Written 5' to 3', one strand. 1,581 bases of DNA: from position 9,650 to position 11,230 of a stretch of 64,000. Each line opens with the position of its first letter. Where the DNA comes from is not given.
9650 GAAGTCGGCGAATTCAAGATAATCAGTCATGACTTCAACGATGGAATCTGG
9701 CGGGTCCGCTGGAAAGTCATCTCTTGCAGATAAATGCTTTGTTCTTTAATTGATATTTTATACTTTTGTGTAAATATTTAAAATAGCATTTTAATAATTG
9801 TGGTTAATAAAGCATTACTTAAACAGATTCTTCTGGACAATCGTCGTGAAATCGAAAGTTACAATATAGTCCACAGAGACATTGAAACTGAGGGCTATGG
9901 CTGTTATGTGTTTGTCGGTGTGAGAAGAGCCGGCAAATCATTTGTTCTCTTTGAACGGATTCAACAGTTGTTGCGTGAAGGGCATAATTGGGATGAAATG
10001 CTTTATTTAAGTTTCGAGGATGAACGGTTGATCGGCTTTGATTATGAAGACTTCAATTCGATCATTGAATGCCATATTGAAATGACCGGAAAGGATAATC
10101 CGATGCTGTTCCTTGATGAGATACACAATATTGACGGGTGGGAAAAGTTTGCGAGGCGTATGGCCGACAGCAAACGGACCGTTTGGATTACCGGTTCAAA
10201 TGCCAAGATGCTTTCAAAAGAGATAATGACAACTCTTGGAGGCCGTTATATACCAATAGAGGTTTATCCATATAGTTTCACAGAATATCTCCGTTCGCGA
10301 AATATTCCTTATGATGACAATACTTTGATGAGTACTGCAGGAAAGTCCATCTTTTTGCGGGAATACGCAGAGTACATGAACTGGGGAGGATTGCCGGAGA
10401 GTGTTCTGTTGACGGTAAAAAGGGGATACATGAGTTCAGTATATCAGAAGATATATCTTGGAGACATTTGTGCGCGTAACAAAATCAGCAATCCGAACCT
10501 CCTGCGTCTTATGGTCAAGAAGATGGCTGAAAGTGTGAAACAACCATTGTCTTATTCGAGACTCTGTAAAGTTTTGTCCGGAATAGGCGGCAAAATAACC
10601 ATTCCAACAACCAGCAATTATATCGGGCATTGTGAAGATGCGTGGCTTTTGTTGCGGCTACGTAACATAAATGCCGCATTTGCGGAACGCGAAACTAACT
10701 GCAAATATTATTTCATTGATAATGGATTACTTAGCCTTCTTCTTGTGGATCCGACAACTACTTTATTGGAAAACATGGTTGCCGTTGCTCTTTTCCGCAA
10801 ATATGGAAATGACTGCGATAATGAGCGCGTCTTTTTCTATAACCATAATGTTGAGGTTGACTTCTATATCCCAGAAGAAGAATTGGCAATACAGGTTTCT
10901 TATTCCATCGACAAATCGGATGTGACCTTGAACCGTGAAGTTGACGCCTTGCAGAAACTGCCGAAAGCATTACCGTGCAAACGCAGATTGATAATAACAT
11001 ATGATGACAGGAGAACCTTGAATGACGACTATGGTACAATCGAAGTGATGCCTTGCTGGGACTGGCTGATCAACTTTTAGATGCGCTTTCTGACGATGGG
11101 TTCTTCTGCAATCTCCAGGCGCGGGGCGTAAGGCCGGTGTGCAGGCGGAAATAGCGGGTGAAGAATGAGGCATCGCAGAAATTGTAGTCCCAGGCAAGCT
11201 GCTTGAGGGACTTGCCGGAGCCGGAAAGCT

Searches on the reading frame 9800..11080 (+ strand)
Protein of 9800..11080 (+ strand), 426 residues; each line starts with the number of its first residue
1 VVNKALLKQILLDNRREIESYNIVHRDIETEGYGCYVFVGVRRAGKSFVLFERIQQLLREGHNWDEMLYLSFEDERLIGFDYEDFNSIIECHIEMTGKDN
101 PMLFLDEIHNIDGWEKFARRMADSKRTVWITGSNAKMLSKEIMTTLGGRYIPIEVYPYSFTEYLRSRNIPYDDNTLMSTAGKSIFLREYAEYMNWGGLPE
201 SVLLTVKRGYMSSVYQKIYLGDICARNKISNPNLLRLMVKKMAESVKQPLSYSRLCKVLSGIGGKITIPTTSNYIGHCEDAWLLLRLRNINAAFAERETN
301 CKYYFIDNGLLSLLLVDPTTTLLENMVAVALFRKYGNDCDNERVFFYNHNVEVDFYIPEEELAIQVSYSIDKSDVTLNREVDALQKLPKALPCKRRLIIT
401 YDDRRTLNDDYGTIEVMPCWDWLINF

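Call 51: search_protein_families(library=pfam, proteins=[window:9800-11080:+], max_evalue=0.001)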
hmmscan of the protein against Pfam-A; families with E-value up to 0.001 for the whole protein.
window:9800-11080:+ (426 aa): 2 families
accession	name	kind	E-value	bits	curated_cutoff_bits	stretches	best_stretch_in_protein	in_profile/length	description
PF13173.12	AAA_14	-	5.3e-31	107.7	27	1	36-164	5-129/129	AAA domain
PF13635.12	DUF4143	-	5.4e-13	49.4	28.1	1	222-366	3-157/160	Domain of unknown function (DUF4143)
